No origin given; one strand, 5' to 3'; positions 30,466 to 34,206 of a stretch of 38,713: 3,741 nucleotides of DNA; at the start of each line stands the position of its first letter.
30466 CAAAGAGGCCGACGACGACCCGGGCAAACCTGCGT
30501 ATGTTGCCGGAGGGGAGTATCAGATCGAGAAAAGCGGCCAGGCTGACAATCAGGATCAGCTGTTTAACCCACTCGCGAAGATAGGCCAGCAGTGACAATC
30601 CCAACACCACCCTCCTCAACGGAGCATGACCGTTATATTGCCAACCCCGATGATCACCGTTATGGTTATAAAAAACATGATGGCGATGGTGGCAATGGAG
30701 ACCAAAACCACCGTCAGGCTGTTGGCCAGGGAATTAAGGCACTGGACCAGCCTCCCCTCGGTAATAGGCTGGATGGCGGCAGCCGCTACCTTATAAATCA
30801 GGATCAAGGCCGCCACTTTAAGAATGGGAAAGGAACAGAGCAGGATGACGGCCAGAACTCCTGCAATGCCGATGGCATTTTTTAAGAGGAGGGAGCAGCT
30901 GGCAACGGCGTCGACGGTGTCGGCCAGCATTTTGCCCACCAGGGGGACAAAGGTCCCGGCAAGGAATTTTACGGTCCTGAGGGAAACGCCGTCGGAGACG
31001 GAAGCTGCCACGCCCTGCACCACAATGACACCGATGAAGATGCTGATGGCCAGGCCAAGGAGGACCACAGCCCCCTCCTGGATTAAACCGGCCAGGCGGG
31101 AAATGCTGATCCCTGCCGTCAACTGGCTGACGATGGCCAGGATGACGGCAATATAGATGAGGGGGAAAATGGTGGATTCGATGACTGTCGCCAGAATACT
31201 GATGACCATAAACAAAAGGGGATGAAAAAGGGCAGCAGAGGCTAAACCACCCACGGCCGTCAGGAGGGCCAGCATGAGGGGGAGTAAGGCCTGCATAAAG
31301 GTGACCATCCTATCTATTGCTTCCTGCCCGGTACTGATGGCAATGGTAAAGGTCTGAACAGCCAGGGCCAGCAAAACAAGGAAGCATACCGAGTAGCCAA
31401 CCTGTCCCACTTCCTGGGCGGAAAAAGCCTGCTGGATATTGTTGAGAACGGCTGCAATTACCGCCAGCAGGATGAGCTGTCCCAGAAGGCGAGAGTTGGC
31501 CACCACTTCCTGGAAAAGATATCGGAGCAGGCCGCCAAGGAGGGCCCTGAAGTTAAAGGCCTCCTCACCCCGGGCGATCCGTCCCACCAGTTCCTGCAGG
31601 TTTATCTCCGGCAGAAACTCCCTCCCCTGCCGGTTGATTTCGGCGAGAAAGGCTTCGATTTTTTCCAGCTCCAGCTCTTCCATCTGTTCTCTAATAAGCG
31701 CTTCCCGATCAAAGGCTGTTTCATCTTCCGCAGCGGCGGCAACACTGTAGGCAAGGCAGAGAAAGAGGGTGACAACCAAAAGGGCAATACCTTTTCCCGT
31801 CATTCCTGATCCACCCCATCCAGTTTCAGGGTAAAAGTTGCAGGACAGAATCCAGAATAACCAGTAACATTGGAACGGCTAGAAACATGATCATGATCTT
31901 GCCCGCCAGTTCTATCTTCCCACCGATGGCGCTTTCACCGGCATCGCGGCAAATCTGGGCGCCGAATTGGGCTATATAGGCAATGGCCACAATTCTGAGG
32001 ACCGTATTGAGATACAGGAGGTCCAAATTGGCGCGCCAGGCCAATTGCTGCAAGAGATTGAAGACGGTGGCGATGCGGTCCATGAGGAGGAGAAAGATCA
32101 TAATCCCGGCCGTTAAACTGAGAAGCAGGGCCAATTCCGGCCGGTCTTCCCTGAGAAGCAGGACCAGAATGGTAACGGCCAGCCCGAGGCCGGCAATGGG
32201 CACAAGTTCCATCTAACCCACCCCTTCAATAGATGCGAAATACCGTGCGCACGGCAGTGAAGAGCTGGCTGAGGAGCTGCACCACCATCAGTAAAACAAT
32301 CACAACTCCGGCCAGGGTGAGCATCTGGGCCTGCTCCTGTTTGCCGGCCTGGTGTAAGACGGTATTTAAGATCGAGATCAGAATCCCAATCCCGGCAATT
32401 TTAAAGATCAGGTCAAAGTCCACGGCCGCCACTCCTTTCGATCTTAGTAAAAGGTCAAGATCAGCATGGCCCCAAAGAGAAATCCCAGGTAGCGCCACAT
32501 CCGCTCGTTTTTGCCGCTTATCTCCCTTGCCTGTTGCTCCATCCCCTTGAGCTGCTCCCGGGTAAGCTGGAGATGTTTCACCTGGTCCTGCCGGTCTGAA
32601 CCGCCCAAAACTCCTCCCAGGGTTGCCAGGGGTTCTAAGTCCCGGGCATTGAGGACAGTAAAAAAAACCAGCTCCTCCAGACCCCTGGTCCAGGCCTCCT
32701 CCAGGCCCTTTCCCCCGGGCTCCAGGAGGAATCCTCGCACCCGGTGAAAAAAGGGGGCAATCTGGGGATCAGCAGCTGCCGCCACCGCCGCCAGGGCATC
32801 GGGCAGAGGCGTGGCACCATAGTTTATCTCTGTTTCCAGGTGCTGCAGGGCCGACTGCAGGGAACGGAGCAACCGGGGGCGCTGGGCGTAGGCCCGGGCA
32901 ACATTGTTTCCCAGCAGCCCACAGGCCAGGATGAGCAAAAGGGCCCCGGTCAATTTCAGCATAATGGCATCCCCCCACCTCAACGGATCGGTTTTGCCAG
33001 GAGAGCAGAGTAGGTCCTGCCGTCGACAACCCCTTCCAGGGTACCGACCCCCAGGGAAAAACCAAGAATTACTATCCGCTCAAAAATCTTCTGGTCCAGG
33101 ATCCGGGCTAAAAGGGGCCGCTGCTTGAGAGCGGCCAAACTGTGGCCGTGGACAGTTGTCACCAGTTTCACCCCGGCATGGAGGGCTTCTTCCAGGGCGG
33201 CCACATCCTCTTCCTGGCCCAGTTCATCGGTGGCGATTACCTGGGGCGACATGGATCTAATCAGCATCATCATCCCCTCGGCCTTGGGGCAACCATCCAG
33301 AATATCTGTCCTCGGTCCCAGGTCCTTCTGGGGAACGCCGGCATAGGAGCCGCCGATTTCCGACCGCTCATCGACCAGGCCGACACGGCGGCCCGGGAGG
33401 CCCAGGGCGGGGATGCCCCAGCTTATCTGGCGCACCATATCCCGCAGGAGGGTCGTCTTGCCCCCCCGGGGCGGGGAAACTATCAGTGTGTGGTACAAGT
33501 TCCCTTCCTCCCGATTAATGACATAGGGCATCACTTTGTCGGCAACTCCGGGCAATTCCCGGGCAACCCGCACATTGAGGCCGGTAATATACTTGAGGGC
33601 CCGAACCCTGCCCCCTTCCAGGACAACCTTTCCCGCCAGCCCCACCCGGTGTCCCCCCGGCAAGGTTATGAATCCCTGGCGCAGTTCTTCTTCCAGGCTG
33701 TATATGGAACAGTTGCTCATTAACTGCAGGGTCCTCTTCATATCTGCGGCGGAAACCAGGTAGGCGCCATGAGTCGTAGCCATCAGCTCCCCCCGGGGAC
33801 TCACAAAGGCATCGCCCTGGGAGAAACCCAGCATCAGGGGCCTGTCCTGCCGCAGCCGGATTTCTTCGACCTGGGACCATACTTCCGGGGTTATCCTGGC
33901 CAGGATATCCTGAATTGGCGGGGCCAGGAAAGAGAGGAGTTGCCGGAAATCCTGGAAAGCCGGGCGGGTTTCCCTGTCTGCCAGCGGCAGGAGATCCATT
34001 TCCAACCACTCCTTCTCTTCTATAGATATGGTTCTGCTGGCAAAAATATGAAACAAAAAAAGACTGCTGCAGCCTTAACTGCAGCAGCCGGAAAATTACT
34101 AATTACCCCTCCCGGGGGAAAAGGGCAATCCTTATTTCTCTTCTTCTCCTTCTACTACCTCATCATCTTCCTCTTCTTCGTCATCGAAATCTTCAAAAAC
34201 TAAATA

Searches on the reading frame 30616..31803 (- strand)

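Call 30: search_protein_families(library=pfam, proteins=[window:30616-31803:-], max_evalue=0.00001)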
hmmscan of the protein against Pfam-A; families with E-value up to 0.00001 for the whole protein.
window:30616-31803:- (395 aa): 1 family
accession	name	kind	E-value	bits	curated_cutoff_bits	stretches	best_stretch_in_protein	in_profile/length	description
PF09546.15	Spore_III_AE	-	4.5e-103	345.3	27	1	67-388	1-321/321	Stage III sporulation protein AE (spore_III_AE)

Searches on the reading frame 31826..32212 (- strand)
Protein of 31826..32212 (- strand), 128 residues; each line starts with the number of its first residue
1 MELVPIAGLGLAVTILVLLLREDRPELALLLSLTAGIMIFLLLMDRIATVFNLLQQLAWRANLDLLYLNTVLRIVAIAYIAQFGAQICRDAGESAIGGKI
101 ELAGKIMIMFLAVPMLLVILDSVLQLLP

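Call 30: search_protein_families(library=pfam, proteins=[window:31826-32212:-], max_evalue=0.00001)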
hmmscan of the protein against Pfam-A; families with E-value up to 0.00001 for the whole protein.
window:31826-32212:- (128 aa): 1 family
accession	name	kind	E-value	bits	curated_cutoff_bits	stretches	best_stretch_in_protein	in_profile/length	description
PF06686.16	SpoIIIAC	-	7.2e-33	113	24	2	71-126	1-56/56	Stage III sporulation protein AC/AD protein family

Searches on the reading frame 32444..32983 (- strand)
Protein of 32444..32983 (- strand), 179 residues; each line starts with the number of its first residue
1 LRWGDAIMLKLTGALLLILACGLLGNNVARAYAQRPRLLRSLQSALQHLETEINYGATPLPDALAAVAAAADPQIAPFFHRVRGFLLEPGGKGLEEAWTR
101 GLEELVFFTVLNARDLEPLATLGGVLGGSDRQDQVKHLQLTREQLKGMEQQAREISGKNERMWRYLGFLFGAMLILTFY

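Call 30: search_protein_families(library=pfam, proteins=[window:32444-32983:-], max_evalue=0.00001)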
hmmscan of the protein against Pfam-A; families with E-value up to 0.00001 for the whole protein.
window:32444-32983:- (179 aa): 1 family
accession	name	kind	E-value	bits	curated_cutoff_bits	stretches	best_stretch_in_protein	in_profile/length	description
PF09548.15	Spore_III_AB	-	2.1e-50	171.5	32.5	1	10-178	1-169/170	Stage III sporulation protein AB (spore_III_AB)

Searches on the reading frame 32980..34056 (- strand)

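Call 30: search_protein_families(library=pfam, proteins=[window:32980-34056:-], max_evalue=0.00001)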
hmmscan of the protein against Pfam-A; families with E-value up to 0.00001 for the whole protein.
window:32980-34056:- (358 aa): 1 family
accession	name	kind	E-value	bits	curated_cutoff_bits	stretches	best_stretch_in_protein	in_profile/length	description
PF19568.5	Spore_III_AA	-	1e-102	343.8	27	1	38-347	5-302/306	Sporulation stage III, protein AA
